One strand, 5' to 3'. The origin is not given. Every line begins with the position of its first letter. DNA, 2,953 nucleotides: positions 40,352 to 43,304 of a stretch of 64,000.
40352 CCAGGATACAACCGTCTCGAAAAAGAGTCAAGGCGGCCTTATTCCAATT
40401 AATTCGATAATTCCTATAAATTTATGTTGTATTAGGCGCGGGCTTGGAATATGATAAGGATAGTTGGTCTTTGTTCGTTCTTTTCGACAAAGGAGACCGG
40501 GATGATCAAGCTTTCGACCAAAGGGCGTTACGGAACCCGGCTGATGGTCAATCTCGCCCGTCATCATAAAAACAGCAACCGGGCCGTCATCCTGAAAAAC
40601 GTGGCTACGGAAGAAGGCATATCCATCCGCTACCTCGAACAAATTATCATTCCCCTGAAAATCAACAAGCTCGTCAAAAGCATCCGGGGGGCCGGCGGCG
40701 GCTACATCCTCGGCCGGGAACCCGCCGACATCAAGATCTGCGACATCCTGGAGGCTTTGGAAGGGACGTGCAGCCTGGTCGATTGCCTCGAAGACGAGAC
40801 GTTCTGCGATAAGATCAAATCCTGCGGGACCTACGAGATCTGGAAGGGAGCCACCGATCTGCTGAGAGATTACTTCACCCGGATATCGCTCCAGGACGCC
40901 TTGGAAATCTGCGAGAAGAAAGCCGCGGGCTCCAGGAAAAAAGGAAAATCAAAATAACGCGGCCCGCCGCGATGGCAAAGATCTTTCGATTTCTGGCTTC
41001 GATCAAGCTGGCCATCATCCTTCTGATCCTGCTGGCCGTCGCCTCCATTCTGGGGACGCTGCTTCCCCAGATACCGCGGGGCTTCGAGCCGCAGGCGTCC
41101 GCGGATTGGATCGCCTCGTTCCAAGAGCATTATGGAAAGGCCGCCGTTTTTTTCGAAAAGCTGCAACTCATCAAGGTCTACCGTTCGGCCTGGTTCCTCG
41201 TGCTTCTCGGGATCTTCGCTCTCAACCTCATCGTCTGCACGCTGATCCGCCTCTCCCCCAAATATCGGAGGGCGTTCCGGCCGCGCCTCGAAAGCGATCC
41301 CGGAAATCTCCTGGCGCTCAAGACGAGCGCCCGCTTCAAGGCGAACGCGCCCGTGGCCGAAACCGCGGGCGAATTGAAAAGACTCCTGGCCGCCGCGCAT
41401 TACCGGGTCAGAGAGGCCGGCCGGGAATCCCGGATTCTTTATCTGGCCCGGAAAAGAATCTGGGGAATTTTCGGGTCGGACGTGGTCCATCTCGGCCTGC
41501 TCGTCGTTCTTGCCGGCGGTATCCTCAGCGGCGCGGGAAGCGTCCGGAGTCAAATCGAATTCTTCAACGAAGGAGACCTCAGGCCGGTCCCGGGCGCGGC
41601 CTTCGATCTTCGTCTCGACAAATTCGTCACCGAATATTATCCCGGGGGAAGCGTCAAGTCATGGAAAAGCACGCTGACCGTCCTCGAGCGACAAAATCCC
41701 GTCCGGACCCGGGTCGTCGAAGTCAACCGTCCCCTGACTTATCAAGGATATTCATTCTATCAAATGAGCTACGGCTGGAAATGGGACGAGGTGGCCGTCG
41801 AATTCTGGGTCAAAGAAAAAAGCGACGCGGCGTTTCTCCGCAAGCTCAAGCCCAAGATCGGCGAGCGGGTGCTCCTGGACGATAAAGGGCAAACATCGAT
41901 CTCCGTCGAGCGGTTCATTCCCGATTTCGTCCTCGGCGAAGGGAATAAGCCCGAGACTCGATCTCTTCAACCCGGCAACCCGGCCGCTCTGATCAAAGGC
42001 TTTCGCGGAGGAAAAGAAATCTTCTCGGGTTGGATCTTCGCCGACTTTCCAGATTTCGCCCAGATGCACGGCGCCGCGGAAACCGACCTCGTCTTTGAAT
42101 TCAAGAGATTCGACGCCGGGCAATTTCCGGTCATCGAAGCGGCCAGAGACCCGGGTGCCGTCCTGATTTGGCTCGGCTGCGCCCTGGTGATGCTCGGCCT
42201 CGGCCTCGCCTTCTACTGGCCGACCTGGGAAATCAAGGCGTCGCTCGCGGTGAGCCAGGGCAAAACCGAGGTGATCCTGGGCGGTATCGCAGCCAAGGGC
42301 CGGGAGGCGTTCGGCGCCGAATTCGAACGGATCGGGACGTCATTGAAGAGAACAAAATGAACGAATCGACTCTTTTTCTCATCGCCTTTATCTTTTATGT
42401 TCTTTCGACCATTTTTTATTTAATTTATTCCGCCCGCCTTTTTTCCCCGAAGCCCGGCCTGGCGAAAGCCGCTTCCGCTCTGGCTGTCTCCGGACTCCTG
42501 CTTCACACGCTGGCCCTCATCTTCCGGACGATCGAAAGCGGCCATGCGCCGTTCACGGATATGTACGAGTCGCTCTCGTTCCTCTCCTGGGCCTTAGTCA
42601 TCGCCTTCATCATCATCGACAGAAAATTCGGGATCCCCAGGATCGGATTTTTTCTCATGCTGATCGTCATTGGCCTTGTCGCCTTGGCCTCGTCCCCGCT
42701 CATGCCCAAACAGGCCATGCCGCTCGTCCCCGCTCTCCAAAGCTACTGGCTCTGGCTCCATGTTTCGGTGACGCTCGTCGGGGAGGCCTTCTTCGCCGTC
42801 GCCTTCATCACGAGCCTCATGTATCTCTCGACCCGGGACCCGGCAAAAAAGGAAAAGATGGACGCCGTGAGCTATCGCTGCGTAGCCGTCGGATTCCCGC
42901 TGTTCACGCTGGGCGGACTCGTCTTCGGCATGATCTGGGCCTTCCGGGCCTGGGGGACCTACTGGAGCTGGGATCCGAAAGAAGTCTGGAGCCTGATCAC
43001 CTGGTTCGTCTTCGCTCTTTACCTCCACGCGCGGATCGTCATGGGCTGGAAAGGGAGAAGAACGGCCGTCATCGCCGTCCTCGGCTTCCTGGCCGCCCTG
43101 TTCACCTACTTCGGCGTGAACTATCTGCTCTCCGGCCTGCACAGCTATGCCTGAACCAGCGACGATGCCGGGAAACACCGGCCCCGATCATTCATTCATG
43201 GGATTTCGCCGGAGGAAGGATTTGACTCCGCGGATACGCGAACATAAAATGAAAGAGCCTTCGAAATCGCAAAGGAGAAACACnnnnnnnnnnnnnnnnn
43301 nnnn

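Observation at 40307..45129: Compact Rrf2-regulated cytochrome module: Rrf2 (3 Cys) - resB - ccsA - tetraheme c - triheme c - cytochrome b, with overlapping starts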

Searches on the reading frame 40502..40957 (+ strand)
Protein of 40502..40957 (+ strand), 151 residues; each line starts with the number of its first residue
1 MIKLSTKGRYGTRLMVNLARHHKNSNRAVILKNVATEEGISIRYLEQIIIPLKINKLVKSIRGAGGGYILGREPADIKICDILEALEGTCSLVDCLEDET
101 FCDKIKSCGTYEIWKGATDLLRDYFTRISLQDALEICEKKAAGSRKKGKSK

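Call 4: search_protein_families(library=pfam, proteins=[window:40502-40957:+], max_evalue=0.01)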
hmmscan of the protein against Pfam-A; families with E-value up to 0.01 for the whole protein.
window:40502-40957:+ (151 aa): 1 family
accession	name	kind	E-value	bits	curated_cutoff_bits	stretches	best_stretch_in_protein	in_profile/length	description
PF02082.26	Rrf2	-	2.7e-31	108.9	30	1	4-134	1-130/132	Iron-dependent Transcriptional regulator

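Call 5: search_protein_families(library=ncbifam, proteins=[window:40502-40957:+], max_evalue=1)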
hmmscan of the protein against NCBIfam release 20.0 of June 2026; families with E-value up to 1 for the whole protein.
window:40502-40957:+ (151 aa): 9 families
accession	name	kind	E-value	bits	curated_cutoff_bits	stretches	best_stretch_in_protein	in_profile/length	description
TIGR00738.1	rrf2_super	superfamily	2.3e-31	108.4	73.3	1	3-132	2-129/132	Rrf2 family transcriptional regulator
NF047409.1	Cys_reg_CymR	equivalog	2.6e-31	108.6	195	1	2-140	1-130/139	cysteine metabolism transcriptional regulator CymR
TIGR02010.1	IscR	equivalog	4.7e-31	107.4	207.55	1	3-135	2-131/135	Fe-S cluster assembly transcriptional regulator IscR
NF008110.0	PRK10857.1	equivalog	4.5e-22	78.6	275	1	3-135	2-131/164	Fe-S cluster assembly transcriptional regulator IscR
TIGR02944.1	suf_reg_Xantho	equivalog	3e-21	76.2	110.65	1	1-132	1-129/130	SUF system Fe-S cluster assembly regulator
NF008886.0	PRK11920.1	equivalog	8.7e-15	54.7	193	1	3-134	2-131/153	iron-responsive transcriptional regulator RirA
NF008240.0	PRK11014.1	equivalog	2e-09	37.6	182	1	5-134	4-128/141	nitric oxide-sensing transcriptional repressor NsrR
NF008440.0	PRK11283.1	equivalog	0.03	13.1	638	1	18-73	24-80/437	glutamate/aspartate:proton symporter GltP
NF041852.1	trans_reg_HypR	equivalog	0.064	13.2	180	1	15-85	12-79/139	redox-sensitive transcriptional regulator HypR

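Call 30: find_homologous_proteins(query=window:40502-40957:+, max_evalue=1e-20)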
Query window:40502-40957:+ (151 aa): 1894 proteins with E <= 1e-20 among 2702 candidates; the best 120 are listed.
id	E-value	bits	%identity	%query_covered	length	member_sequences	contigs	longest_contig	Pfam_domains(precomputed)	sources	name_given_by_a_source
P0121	9.5e-91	319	96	100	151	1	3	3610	PF02082.27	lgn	-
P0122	1.6e-85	302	91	100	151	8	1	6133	PF02082.27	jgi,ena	-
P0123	1.9e-77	276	81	100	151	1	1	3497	PF02082.27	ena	-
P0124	2.1e-77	276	81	100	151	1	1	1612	PF02082.27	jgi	jgi:Rrf2 family protein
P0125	2.3e-77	276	81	100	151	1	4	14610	PF02082.27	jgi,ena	jgi:Rrf2 family protein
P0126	2.6e-77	276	83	91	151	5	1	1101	PF02082.27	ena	-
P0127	4.1e-77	275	82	91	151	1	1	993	PF02082.27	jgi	-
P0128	2.6e-76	272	80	100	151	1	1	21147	PF02082.27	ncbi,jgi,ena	-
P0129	4.2e-76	272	81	100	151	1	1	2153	PF02082.27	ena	-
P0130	6.5e-76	271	80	100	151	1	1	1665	PF02082.27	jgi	jgi:Rrf2 family protein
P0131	1.4e-75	270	79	100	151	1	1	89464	PF02082.27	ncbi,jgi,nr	ncbi:MAG: Rrf2 family transcriptional regulator [Candidatus Aminicenantes bacterium]|jgi:Rrf2 family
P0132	1.6e-75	270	79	100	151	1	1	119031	PF02082.27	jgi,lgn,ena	-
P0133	2.1e-75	269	81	91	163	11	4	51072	PF02082.27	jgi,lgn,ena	-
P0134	2.3e-75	269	81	100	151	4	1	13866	PF02082.27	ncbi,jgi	jgi:Rrf2 family cysteine metabolism transcriptional repressor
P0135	3.2e-75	269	79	100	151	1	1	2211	PF02082.27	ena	-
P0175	3.9e-68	246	75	91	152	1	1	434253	PF02082.27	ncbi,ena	-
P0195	4.0e-66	239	78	89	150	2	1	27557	PF02082.27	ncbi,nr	ncbi:MAG: Rrf2 family transcriptional regulator [Candidatus Aminicenantes bacterium]|nr:Rrf2 family 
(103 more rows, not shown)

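Call 31: find_encoding_contigs(protein=P0195, flank=6000, max_places=2)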
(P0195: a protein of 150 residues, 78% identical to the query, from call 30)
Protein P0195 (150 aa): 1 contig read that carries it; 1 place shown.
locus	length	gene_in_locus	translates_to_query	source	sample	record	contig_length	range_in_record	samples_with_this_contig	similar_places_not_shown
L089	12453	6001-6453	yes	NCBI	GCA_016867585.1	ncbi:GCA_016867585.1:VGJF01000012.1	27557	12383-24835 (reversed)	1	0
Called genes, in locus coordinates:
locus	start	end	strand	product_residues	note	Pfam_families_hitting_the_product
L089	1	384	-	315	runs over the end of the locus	PF04015:DUF362 (weak)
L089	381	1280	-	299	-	PF20244:DUF6599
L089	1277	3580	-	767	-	PF13549:ATP-grasp_5, PF13380:CoA_binding_2, PF13607:Succ_CoA_lig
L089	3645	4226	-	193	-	PF01558:POR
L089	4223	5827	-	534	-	PF01855:POR_N, PF02775:TPP_enzyme_C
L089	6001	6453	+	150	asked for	PF02082:Rrf2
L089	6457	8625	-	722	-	PF02085:Cytochrom_CIII (faint), PF14522:Cytochrome_C7 (faint)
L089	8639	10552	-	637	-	-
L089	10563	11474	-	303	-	PF14522:Cytochrome_C7 (faint), PF22678:Cytochrom_c_NrfB-like (weak), PF09699:Paired_CXXCH_1, PF14537:Cytochrom_c3_2 (weak), PF09699:Paired_CXXCH_1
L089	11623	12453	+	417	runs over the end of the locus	PF09699:Paired_CXXCH_1 (faint), PF14522:Cytochrome_C7 (faint), PF14537:Cytochrom_c3_2 (faint), PF13447:Multi-haem_cyto, PF13435:Cytochrome_C554, PF13447:Multi-haem_cyto (weak)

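Call 32: find_encoding_contigs(protein=P0132, flank=6000, max_places=2)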
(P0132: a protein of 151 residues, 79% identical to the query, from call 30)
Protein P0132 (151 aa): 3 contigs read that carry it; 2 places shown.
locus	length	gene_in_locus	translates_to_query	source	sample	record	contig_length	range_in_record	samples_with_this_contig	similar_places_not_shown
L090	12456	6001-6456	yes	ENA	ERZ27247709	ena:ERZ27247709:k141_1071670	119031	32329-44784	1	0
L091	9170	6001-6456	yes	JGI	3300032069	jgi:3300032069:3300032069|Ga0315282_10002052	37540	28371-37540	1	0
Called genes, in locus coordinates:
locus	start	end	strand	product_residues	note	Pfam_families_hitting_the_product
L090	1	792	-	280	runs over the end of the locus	PF20244:DUF6599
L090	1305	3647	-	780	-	PF13549:ATP-grasp_5, PF13380:CoA_binding_2, PF13607:Succ_CoA_lig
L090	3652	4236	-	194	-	PF01558:POR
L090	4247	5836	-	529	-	PF01855:POR_N, PF02775:TPP_enzyme_C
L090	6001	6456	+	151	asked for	PF02082:Rrf2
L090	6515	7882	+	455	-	PF05140:ResB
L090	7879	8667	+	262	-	PF01578:Cytochrom_C_asm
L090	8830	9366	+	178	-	PF14522:Cytochrome_C7 (faint), PF22113:Mtrc-MtrF_II-IV_dom (faint), PF09699:Paired_CXXCH_1 (faint), PF13435:Cytochrome_C554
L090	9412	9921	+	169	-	PF14522:Cytochrome_C7 (faint), PF14537:Cytochrom_c3_2 (faint)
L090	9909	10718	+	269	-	PF01292:Ni_hydr_CYTB (weak)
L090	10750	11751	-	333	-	PF00586:AIRS, PF02769:AIRS_C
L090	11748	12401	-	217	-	PF02581:TMP-TENI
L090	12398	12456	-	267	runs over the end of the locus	PF01256:Carb_kinase, PF02110:HK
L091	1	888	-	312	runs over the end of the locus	PF20244:DUF6599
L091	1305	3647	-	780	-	PF13549:ATP-grasp_5, PF13380:CoA_binding_2, PF13607:Succ_CoA_lig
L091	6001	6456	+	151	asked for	PF02082:Rrf2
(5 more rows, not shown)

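Call 33: find_encoding_contigs(protein=P0175, flank=6000, max_places=2)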
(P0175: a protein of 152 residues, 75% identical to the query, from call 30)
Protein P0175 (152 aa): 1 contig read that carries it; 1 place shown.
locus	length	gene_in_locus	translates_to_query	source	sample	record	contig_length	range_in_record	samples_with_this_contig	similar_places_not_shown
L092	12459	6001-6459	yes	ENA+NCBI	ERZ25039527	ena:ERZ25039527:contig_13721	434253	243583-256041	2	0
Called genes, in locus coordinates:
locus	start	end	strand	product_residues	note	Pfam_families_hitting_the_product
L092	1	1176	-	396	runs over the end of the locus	PF01134:GIDA (faint), PF01262:AlaDh_PNT_C (faint), PF01266:DAO (faint), PF03486:HI0933_like (faint), PF07992:Pyr_redox_2, PF12831:FAD_oxidored, PF13450:NAD_binding_8 (faint), PF00070:Pyr_redox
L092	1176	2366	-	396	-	PF13607:Succ_CoA_lig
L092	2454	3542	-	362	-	PF13549:ATP-grasp_5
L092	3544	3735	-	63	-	-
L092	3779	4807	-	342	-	PF02775:TPP_enzyme_C (weak), PF01558:POR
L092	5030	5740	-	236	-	PF01855:POR_N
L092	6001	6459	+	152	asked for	PF02082:Rrf2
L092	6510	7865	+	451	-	PF05140:ResB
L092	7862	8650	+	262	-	PF01578:Cytochrom_C_asm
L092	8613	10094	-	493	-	PF02110:HK, PF02581:TMP-TENI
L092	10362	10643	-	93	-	-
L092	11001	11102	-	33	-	-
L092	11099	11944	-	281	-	PF00702:Hydrolase, PF08282:Hydrolase_3 (faint)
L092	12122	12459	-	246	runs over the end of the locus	-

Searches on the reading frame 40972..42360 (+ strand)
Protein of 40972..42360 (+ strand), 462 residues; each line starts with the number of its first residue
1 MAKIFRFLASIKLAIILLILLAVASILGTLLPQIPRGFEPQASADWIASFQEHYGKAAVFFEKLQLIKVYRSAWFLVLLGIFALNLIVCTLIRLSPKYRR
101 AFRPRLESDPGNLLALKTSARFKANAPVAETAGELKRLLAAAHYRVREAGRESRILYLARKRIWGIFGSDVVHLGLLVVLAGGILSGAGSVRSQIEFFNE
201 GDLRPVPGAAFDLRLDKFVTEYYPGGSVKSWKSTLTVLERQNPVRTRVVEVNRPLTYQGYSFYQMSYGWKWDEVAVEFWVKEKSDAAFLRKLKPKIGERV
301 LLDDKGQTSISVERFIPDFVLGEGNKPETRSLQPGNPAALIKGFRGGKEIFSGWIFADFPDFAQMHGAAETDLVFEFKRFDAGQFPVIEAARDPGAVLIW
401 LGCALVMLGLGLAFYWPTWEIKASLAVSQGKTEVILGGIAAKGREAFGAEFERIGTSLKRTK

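Call 4: search_protein_families(library=pfam, proteins=[window:40972-42360:+], max_evalue=0.01)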
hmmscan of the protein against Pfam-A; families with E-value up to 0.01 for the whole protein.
window:40972-42360:+ (462 aa): 1 family
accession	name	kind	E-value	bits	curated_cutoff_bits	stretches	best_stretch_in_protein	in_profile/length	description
PF05140.19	ResB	-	8.8e-72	242.9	24.6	1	12-452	2-486/486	ResB-like family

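Call 5: search_protein_families(library=ncbifam, proteins=[window:40972-42360:+], max_evalue=1)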
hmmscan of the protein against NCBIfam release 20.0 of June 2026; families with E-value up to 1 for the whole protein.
window:40972-42360:+ (462 aa): 0 families

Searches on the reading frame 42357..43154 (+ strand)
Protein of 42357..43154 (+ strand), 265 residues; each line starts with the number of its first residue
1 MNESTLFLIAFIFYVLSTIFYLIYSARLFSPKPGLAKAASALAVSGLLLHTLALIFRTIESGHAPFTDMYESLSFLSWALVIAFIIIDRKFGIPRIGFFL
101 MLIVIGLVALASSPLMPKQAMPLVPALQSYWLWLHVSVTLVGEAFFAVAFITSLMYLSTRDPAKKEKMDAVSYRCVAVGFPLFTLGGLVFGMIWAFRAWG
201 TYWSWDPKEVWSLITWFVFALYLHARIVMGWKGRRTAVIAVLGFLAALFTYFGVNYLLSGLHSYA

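Call 4: search_protein_families(library=pfam, proteins=[window:42357-43154:+], max_evalue=0.01)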
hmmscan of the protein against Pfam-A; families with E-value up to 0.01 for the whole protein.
window:42357-43154:+ (265 aa): 1 family
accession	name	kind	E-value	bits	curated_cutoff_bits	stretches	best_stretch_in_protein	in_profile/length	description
PF01578.25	Cytochrom_C_asm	-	2.9e-47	161.5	29.9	1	68-262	3-212/212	Cytochrome C assembly protein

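Call 5: search_protein_families(library=ncbifam, proteins=[window:42357-43154:+], max_evalue=1)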
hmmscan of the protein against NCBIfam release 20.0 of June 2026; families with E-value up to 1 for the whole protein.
window:42357-43154:+ (265 aa): 5 families
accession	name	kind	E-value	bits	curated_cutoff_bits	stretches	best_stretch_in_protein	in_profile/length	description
TIGR03144.1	cytochr_II_ccsB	equivalog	1.8e-75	253.9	187.6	2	164-265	152-252/252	c-type cytochrome biogenesis protein CcsB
TIGR03145.1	cyt_nit_nrfE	subfamily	4.6e-08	32.2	927.3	1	99-260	128-296/631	heme lyase NrfEFG subunit NrfE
TIGR01191.1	ccmC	subfamily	5.9e-08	32.9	186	1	132-262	13-140/184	heme ABC transporter permease CcmC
TIGR00353.1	nrfE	subfamily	7.6e-06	25.1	569.05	1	100-260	86-244/578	heme lyase CcmF/NrfE family subunit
NF007691.0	PRK10369.1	subfamily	1.9e-05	23.7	394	1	121-260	160-298/573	heme lyase NrfEFG subunit NrfE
